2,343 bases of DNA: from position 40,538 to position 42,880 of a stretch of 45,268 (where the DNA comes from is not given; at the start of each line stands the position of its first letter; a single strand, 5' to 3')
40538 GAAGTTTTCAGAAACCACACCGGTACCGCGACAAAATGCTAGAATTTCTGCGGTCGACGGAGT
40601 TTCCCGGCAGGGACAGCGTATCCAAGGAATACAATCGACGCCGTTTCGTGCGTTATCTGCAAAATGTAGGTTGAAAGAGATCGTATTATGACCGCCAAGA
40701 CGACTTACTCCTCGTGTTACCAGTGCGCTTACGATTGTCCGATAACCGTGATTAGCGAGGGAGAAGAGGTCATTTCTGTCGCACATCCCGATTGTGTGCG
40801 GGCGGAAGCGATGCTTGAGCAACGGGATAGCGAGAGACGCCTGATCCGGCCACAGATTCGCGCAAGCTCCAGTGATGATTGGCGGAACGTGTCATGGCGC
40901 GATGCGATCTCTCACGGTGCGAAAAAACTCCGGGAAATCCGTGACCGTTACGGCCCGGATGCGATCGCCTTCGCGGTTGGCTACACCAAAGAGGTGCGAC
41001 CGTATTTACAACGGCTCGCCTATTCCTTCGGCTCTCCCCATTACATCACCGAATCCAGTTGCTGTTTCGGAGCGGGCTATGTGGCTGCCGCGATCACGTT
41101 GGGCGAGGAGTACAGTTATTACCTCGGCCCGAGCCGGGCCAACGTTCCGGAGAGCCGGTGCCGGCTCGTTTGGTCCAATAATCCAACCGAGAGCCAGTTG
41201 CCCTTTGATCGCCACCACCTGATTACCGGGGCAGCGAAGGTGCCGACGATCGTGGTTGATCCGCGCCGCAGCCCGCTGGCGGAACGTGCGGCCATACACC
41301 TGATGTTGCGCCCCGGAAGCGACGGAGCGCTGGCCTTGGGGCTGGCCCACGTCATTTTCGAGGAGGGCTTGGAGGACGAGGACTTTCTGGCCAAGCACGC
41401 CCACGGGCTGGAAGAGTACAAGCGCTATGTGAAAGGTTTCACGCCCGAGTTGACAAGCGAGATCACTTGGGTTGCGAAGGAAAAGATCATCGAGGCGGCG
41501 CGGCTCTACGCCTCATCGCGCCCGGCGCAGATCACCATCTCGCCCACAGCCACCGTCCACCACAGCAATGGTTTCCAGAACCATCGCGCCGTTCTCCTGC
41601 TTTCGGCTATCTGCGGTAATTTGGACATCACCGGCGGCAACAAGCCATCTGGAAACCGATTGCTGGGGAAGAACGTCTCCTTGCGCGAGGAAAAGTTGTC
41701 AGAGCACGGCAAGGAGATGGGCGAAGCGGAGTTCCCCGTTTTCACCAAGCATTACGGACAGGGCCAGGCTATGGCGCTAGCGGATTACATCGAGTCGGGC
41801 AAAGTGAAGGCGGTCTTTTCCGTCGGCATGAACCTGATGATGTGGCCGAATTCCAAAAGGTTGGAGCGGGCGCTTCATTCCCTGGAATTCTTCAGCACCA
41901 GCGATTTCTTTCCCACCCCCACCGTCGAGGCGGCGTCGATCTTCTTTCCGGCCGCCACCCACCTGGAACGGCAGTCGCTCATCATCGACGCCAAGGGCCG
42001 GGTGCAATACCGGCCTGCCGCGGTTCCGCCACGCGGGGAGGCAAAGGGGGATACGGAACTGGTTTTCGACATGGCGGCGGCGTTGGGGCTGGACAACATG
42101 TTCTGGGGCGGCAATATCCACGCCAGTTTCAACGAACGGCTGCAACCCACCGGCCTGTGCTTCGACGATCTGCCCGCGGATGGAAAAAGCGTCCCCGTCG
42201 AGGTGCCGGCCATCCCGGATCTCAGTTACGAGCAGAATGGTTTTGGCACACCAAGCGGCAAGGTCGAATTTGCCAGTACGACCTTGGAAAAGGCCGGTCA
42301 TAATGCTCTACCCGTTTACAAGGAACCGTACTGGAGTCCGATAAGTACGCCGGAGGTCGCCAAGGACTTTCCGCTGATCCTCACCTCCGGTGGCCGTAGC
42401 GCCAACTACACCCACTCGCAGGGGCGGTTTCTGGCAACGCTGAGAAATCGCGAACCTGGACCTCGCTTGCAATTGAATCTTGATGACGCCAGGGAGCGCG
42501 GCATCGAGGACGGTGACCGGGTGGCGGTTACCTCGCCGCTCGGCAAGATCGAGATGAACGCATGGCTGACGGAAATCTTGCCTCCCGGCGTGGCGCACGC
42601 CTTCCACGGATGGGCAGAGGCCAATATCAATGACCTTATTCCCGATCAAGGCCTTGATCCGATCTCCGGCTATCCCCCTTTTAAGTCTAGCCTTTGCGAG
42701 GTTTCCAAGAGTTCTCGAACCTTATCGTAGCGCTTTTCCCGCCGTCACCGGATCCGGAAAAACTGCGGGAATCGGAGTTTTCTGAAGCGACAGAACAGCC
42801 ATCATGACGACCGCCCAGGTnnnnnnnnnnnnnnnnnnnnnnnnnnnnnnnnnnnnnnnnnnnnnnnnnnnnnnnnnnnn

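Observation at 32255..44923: Candidate undescribed organic-acid catabolic regulon: BKACE+SDR / TAXI-TRAP / IclR+BCCP / carboxyltransferase / cytoplasmic Mo-enzyme / FadB-like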

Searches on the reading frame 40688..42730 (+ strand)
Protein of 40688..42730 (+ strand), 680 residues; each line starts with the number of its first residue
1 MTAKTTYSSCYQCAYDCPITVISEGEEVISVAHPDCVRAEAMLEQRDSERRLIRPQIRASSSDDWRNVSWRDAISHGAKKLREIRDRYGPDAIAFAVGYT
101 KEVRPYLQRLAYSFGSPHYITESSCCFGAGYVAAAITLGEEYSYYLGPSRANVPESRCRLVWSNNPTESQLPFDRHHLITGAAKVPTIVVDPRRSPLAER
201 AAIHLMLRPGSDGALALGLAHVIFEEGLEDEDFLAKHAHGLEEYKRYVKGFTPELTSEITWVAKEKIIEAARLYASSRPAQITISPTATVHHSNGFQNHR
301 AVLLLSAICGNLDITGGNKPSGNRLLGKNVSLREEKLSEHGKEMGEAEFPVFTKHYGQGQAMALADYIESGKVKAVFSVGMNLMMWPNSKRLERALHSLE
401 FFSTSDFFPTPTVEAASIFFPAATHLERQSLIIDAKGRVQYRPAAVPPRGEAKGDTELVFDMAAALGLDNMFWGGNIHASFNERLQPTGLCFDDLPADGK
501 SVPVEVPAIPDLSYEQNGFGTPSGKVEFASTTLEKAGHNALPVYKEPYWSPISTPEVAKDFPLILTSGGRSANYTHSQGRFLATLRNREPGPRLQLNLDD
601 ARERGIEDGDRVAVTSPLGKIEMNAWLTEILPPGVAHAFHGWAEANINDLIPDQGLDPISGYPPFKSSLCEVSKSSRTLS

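Call 3: search_protein_families(library=pfam, proteins=[window:40688-42730:+])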
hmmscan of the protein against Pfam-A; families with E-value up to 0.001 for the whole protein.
window:40688-42730:+ (680 aa): 2 families
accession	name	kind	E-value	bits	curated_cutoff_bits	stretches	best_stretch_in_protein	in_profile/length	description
PF00384.28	Molybdopterin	-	4.5e-43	148.1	24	1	51-463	1-351/353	Molybdopterin oxidoreductase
PF01568.27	Molydop_binding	-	9.2e-24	84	26.8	1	567-667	4-108/110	Molydopterin dinucleotide binding domain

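Call 4: search_protein_families(library=ncbifam, proteins=[window:40688-42730:+])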
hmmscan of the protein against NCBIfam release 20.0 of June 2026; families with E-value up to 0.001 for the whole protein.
window:40688-42730:+ (680 aa): 27 families (the best 25 are shown)
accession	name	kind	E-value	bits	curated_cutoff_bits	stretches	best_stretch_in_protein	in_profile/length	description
TIGR01591.1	Fdh-alpha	equivalog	9.3e-76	255.3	666.25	1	10-670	3-670/672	formate dehydrogenase subunit alpha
NF047855.1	AssmNtatRedNasC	equivalog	9.4e-53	179.5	1100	1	44-673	70-707/708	assimilatory nitrate reductase catalytic subunit NasC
NF012032.0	PRK15488.1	equivalog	1.2e-49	169.1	694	2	3-474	41-535/759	thiosulfate reductase PhsA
TIGR02166.1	dmsA_ynfE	subfamily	2.1e-43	148.5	777.7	1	35-646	88-757/794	DMSO/selenate family reductase complex A subunit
TIGR00509.1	bisC_fam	subfamily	7.3e-39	133.6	1017.55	2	59-322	65-347/772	molybdopterin guanine dinucleotide-containing S/N-oxide reductase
TIGR03479.1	DMSO_red_II_alp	subfamily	6.3e-27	94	984.75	3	43-235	112-304/913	molybdopterin-dependent oxidoreductase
NF041885.1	selenate_YnfE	exception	3.5e-26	91.3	1675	2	37-319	94-405/805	selenate/tellurate reductase subunit YnfE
NF041884.1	selenate_YnfF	exception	3.8e-26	91.2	1650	2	36-319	90-398/798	selenate/tellurate reductase subunit YnfF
NF011566.1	PRK14990.1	exception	2.3e-24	85.4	1600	1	36-325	104-422/814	dimethylsulfoxide reductase subunit A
TIGR01553.1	formate-DH-alph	equivalog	2.1e-23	82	814.2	1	36-87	91-142/1009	formate dehydrogenase-N subunit alpha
NF041323.1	Nitr_red_NasA_Halo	equivalog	5.4e-22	78.1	1000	1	49-467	49-471/673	assimilatory nitrate reductase NasA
NF011682.0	PRK15102.1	equivalog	1.3e-20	73.1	909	2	68-472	123-574/829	trimethylamine-N-oxide reductase TorA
TIGR02164.1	torA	equivalog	2.9e-19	68.7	1465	1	67-472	118-570/824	trimethylamine-N-oxide reductase TorA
NF041714.1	arsenate_red_ArrA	equivalog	1e-17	63.5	1600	2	36-233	90-291/848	arsenate respiratory reductase molybdopterin-containing subunit ArrA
TIGR01701.1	Fdhalpha-like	subfamily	1.5e-16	59.7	582.15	1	205-400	266-471/744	FdhF/YdeP family oxidoreductase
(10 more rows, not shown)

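Call 11: find_homologous_proteins(query=window:40688-42730:+, max_evalue=1e-30)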
Query window:40688-42730:+ (680 aa): 370 proteins with E <= 1e-30 among 8000 candidates; the best 120 are listed.
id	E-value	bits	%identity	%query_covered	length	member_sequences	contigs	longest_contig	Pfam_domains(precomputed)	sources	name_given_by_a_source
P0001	0.0e+0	1567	99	100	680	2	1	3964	PF00384.28,PF01568.28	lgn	-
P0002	0.0e+0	1053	71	93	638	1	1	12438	PF00384.28,PF01568.28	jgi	jgi:anaerobic selenocysteine-containing dehydrogenase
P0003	0.0e+0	1052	67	99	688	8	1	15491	PF00384.28,PF01568.28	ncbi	-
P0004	0.0e+0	1051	65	99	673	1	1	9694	PF00384.28,PF01568.28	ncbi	-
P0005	0.0e+0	1048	66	99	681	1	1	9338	PF00384.28,PF01568.28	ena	-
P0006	0.0e+0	1046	65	99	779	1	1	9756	PF00384.28,PF01568.28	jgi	jgi:anaerobic selenocysteine-containing dehydrogenase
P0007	0.0e+0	1045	65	99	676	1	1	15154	PF00384.28,PF01568.28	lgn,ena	-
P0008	0.0e+0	1044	65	99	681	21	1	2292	PF00384.28,PF01568.28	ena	-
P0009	0.0e+0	1042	65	99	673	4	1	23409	PF00384.28,PF01568.28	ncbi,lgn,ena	-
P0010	0.0e+0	1042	66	99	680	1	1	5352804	PF00384.28,PF01568.28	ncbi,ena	-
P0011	0.0e+0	1042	66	99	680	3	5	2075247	PF00384.28,PF01568.28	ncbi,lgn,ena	-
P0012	0.0e+0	1041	65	99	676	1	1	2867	PF00384.28,PF01568.28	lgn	-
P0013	0.0e+0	1040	65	99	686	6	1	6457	PF00384.28,PF01568.28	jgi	jgi:anaerobic selenocysteine-containing dehydrogenase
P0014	0.0e+0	1035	66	99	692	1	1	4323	PF00384.28,PF01568.28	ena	-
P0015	0.0e+0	1027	65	99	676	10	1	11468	PF00384.28,PF01568.28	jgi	jgi:anaerobic selenocysteine-containing dehydrogenase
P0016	0.0e+0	1027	64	100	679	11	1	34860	PF00384.28,PF01568.28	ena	-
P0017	0.0e+0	1024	63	99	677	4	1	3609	PF00384.28,PF01568.28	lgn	-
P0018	0.0e+0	1022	64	99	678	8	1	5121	PF00384.28,PF01568.28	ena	-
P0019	0.0e+0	1020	66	97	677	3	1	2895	PF00384.28,PF01568.28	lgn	-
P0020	0.0e+0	1019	64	99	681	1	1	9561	PF00384.28,PF01568.28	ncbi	-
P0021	0.0e+0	1018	65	97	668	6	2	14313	PF00384.28,PF01568.28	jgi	jgi:anaerobic selenocysteine-containing dehydrogenase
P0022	0.0e+0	1018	64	100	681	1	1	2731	PF00384.28,PF01568.28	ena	-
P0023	0.0e+0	1017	65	99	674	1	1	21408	PF00384.28,PF01568.28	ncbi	-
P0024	0.0e+0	1014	64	99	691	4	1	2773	PF00384.28,PF01568.28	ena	-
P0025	0.0e+0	1012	65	99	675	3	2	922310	PF00384.28,PF01568.28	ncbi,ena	-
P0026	0.0e+0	1012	64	99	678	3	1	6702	PF00384.28,PF01568.28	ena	-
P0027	0.0e+0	1012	63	99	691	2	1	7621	PF00384.28,PF01568.28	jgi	-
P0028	1.4e-298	1010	64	99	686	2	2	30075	PF00384.28,PF01568.28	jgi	-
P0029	2.3e-298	1010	65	98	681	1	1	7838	PF00384.28,PF01568.28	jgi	jgi:anaerobic selenocysteine-containing dehydrogenase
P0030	3.1e-298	1009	63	99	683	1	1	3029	PF00384.28,PF01568.28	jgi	jgi:anaerobic selenocysteine-containing dehydrogenase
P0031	4.1e-298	1009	62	99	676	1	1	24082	PF00384.28,PF01568.28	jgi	-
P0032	7.5e-298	1008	63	99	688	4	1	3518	PF00384.28,PF01568.28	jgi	-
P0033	2.9e-297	1006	62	100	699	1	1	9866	PF00384.28,PF01568.28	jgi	jgi:anaerobic selenocysteine-containing dehydrogenase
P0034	4.6e-297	1005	63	99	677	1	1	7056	PF00384.28,PF01568.28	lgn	-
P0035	8.2e-297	1004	63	99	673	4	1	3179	PF00384.28,PF01568.28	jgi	-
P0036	2.9e-296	1003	62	99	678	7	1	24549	PF00384.28,PF01568.28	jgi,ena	-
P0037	1.1e-295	1001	63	99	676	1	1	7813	PF00384.28,PF01568.28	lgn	-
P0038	7.8e-295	998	61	100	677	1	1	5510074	PF00384.28,PF01568.28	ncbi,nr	ncbi:MAG: molybdopterin-dependent oxidoreductase [Gemmatimonadota bacterium]|nr:MAG: molybdopterin-d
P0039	1.7e-294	997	61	99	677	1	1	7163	PF00384.28,PF01568.28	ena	-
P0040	4.3e-294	995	62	99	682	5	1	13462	PF00384.28,PF01568.28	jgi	-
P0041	5.8e-293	992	62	99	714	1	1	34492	PF00384.28,PF01568.28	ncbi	-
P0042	1.1e-292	991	61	99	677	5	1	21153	PF00384.28,PF01568.28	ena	-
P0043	5.4e-292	989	64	97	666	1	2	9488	PF00384.28,PF01568.28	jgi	jgi:anaerobic selenocysteine-containing dehydrogenase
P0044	6.7e-292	988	61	99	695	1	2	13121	PF00384.28,PF01568.28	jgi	-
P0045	4.9e-291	985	61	99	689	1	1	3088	PF00384.28,PF01568.28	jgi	jgi:anaerobic selenocysteine-containing dehydrogenase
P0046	8.9e-291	984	61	99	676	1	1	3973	PF00384.28,PF01568.28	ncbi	ncbi:molybdopterin-dependent oxidoreductase [Gemmatimonadota bacterium]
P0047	9.1e-291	984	62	99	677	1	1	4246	PF00384.28,PF01568.28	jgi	-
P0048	1.5e-290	984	62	99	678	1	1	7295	PF00384.28,PF01568.28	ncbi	-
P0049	2.4e-290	983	61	99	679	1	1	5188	PF00384.28,PF01568.28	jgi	jgi:anaerobic selenocysteine-containing dehydrogenase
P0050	2.5e-290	983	63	99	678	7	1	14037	PF00384.28,PF01568.28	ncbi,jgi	jgi:anaerobic selenocysteine-containing dehydrogenase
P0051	2.6e-290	983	62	99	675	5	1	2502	PF00384.28,PF01568.28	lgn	-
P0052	1.7e-289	980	63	99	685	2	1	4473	PF00384.28,PF01568.28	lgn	-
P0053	9.9e-289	978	62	99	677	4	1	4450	PF00384.28,PF01568.28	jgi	jgi:anaerobic selenocysteine-containing dehydrogenase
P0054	1.1e-288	978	63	96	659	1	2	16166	PF00384.28,PF01568.28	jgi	jgi:anaerobic selenocysteine-containing dehydrogenase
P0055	1.3e-288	977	62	99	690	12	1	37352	PF00384.28,PF01568.28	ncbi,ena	-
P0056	6.7e-288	975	62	99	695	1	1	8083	PF00384.28,PF01568.28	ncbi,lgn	-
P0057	6.7e-288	975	61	99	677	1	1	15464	PF00384.28,PF01568.28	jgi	jgi:anaerobic selenocysteine-containing dehydrogenase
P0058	1.1e-287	974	61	99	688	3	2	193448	PF00384.28,PF01568.28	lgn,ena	-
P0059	9.7e-287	971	61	99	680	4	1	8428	PF00384.28,PF01568.28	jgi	-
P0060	1.4e-286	971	63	96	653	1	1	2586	PF00384.28,PF01568.28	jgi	jgi:anaerobic selenocysteine-containing dehydrogenase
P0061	2.2e-286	970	61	99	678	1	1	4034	PF00384.28,PF01568.28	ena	-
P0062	3.4e-286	969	61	99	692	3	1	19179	PF00384.28,PF01568.28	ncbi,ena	-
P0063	1.2e-285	968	60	99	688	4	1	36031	PF00384.28,PF01568.28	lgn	-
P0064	3.2e-285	966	62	99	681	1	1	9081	PF00384.28,PF01568.28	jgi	jgi:anaerobic selenocysteine-containing dehydrogenase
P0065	3.7e-285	966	60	99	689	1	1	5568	PF00384.28,PF01568.28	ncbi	ncbi:MAG: molybdopterin-dependent oxidoreductase [Gemmatimonadota bacterium]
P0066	1.5e-284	964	62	97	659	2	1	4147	PF00384.28,PF01568.28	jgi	jgi:anaerobic selenocysteine-containing dehydrogenase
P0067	2.9e-284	963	61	99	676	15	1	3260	PF00384.28,PF01568.28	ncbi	-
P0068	6.0e-284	962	61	99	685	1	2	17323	PF00384.28,PF01568.28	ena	-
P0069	6.8e-284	962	60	99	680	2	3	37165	PF00384.28,PF01568.28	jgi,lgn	-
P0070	1.1e-283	961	60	99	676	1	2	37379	PF00384.28,PF01568.28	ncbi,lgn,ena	-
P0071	7.7e-283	958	60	98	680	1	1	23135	PF00384.28,PF01568.28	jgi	jgi:anaerobic selenocysteine-containing dehydrogenase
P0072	3.2e-282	956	61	99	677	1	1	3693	PF00384.28,PF01568.28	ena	-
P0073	5.7e-282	955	60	99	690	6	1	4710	PF00384.28,PF01568.28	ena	-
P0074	1.9e-281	954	59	99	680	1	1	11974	PF00384.28,PF01568.28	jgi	jgi:anaerobic selenocysteine-containing dehydrogenase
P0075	3.2e-281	953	60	99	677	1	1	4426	PF00384.28,PF01568.28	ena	-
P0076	3.3e-281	953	60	99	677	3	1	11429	PF00384.28,PF01568.28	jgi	jgi:anaerobic selenocysteine-containing dehydrogenase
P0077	2.2e-280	950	60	98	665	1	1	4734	PF00384.28,PF01568.28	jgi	jgi:anaerobic selenocysteine-containing dehydrogenase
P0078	3.0e-280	950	60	99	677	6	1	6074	PF00384.28,PF01568.28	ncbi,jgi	-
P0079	8.7e-280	948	60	99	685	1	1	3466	PF00384.28,PF01568.28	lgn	-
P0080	1.3e-279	948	59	99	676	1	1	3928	PF00384.28,PF01568.28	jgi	jgi:anaerobic selenocysteine-containing dehydrogenase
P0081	4.5e-279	946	61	99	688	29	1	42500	PF00384.28,PF01568.28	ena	-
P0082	5.8e-279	945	59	98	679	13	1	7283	PF00384.28,PF01568.28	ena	-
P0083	6.8e-279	945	60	99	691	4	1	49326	PF00384.28,PF01568.28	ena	-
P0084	1.6e-278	944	60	98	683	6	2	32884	PF00384.28,PF01568.28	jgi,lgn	-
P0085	1.6e-277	941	59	98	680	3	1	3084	PF00384.28,PF01568.28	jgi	-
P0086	1.7e-277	941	61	97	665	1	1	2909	PF00384.28,PF01568.28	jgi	jgi:anaerobic selenocysteine-containing dehydrogenase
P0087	2.1e-277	940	60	99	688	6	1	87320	PF00384.28,PF01568.28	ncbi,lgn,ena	-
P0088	2.7e-277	940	59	99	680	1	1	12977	PF00384.28,PF01568.28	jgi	jgi:anaerobic selenocysteine-containing dehydrogenase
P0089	3.8e-277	939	60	99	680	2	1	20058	PF00384.28,PF01568.28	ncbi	-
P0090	4.1e-277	939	60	99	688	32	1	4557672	PF00384.28,PF01568.28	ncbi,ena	-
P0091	4.6e-277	939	59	99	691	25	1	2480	PF00384.28,PF01568.28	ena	-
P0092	5.0e-277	939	59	99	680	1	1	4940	PF00384.28,PF01568.28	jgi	jgi:anaerobic selenocysteine-containing dehydrogenase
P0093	1.0e-276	938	59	99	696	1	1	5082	PF00384.28,PF01568.28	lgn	-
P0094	1.7e-276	937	60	99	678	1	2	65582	PF00384.28,PF01568.28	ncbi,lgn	-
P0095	2.9e-276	937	59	99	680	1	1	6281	PF00384.28,PF01568.28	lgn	-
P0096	3.7e-275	933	60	98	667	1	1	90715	PF00384.28,PF01568.28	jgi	-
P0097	6.4e-275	932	61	97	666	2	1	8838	PF00384.28,PF01568.28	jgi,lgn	-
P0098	1.0e-273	928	58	99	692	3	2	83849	PF00384.28,PF01568.28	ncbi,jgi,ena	-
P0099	3.3e-273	926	64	93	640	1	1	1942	PF00384.28,PF01568.28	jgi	jgi:anaerobic selenocysteine-containing dehydrogenase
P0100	3.3e-273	926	59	98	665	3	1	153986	PF00384.28,PF01568.28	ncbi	-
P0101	6.5e-272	922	60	97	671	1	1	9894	PF00384.28,PF01568.28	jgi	jgi:anaerobic selenocysteine-containing dehydrogenase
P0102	8.5e-270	915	59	100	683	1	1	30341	PF00384.28,PF01568.28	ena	-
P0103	1.4e-269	914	62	93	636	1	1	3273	PF00384.28,PF01568.28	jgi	-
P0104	7.7e-269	912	59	97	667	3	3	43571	PF00384.28,PF01568.28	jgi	-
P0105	5.3e-267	906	59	97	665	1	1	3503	PF00384.28,PF01568.28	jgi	jgi:anaerobic selenocysteine-containing dehydrogenase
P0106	1.8e-259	881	57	99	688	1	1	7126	PF00384.28,PF01568.28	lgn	-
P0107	1.6e-258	878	56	99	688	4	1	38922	PF00384.28,PF01568.28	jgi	-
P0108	1.8e-257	874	57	99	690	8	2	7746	PF00384.28,PF01568.28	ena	-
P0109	1.9e-257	874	63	86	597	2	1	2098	PF00384.28,PF01568.28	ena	-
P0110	2.0e-257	874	61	91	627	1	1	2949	PF00384.28,PF01568.28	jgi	jgi:anaerobic selenocysteine-containing dehydrogenase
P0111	8.2e-249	846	58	93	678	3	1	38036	PF00384.28,PF01568.28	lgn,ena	-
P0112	1.9e-247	841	64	83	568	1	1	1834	PF00384.28,PF01568.28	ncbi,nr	ncbi:MAG: molybdopterin-dependent oxidoreductase, partial [Gemmatimonadetes bacterium]|nr:molybdopte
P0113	6.8e-241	820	62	83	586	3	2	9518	PF00384.28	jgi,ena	-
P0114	1.7e-239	815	53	99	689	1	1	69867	PF00384.28,PF01568.28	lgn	-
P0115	8.0e-239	813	54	99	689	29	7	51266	PF00384.28,PF01568.28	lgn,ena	-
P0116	9.2e-239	813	53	98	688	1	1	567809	PF00384.28,PF01568.28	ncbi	-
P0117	1.9e-238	812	61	84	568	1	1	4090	PF00384.28,PF01568.28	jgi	jgi:anaerobic selenocysteine-containing dehydrogenase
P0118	2.1e-238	811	52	99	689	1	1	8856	PF00384.28,PF01568.28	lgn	-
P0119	1.0e-237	809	54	98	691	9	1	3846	PF00384.28,PF01568.28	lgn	-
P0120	3.4e-236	804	52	99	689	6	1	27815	PF00384.28,PF01568.28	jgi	jgi:anaerobic selenocysteine-containing dehydrogenase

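Call 12: find_encoding_contigs(protein=window:40688-42730:+, flank=10000, max_places=6)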
Protein window:40688-42730:+ (680 aa): 1 contig read that carries it; 1 place shown.
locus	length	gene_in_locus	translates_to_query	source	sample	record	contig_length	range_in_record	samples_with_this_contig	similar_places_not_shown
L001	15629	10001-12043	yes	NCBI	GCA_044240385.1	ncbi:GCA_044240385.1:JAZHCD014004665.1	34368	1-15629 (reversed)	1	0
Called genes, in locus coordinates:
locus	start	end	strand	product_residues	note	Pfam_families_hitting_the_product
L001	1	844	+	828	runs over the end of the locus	PF00924:MS_channel_2nd, PF21082:MS_channel_3rd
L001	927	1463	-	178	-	PF06041:DUF924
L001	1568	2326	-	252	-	PF23441:SDR, PF00106:adh_short, PF08659:KR, PF13561:adh_short_C2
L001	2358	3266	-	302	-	PF05853:BKACE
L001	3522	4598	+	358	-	PF16868:NMT1_3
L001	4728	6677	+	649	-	PF06808:DctM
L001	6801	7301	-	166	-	PF00364:Biotin_lipoyl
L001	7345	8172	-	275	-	PF09339:HTH_IclR, PF12802:MarR_2 (weak), PF01614:IclR_C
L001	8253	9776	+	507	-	PF00682:HMGL-like (weak), PF02436:PYC_OADA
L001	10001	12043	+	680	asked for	PF00384:Molybdopterin, PF01568:Molydop_binding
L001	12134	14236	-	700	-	PF00378:ECH_1, PF16113:ECH_2, PF02737:3HCDH_N, PF00725:3HCDH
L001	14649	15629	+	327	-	?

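Call 13: find_related_loci(query=window:40688-42730:+, collection=genome_contigs, flank=10000)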
Query window:40688-42730:+ (680 aa) in genome_contigs; peptide patterns used: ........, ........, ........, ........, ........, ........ (x = any residue, [..] = any of these).
131 stretches matched a pattern; 6 encode a relative of the query (tblastn E <= 1e-3); 6 distinct loci.
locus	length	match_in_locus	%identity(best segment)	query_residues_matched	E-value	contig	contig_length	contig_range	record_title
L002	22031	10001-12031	61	1-677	0e+0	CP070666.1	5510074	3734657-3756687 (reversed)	MAG: Gemmatimonadota bacterium isolate bin75 chromosome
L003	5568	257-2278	60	1-674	0e+0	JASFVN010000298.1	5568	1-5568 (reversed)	MAG: Gemmatimonadota bacterium isolate D1105M20metaG_Bin_353 D1105M20metaG_FD_scaffold_5960_c1, whole genome shotgun seq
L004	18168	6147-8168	61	1-674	0e+0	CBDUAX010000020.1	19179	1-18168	MAG TPA_asm: uncultured bacterium isolate ERR2431952_binner23_Refined_41 genome assembly, contig: ERZ23880211.1521, whol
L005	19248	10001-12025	62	1-676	0e+0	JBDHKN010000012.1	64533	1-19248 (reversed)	MAG: Gemmatimonadota bacterium isolate BHB10-38_Bin_27 BHB10-38_Bin_27_scaffold_970, whole genome shotgun sequence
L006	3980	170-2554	29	4-675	2e-44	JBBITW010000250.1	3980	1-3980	MAG: Deltaproteobacteria bacterium isolate RSS170216_bin_405 NODE_20161_length_3980_cov_6.323312, whole genome shotgun s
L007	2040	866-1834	32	4-318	1e-42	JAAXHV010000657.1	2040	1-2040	MAG: Gammaproteobacteria bacterium isolate Plut_88898 unfiltered_Plut_88898_genomic_contig_1224812, whole genome shotgun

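Call 18: find_encoding_contigs(protein=P0010, flank=10000, max_places=3)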
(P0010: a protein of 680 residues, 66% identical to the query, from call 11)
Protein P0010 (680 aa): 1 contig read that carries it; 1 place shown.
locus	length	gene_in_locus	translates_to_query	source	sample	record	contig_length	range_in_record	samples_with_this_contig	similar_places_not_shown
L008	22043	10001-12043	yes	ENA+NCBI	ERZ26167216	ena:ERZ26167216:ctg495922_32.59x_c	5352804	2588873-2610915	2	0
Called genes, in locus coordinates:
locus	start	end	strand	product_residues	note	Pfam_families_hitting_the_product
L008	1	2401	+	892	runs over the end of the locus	PF12698:ABC2_membrane_3 (weak), PF12679:ABC2_membrane_2 (weak), PF13346:ABC2_membrane_5 (weak), PF23357:DUF7088, PF09822:ABC_transp_aux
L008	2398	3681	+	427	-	PF14238:DUF4340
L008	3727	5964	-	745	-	PF06452:CBM9_1, PF19313:DUF5916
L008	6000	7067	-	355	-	-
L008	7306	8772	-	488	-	-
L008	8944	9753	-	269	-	PF04116:FA_hydroxylase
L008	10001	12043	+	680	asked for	PF00384:Molybdopterin, PF01568:Molydop_binding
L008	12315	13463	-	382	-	PF03747:ADP_ribosyl_GH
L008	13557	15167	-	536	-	PF08714:Fae, PF08450:SGL (faint), PF17170:DUF5128 (weak), PF01436:NHL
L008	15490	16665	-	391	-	PF00155:Aminotran_1_2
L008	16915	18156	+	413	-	PF00155:Aminotran_1_2, PF00266:Aminotran_5 (weak)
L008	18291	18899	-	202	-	PF00117:GATase, PF07722:Peptidase_C26 (faint)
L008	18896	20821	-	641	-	PF00425:Chorismate_bind, PF01063:Aminotran_4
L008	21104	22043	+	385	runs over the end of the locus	PF07995:GSDH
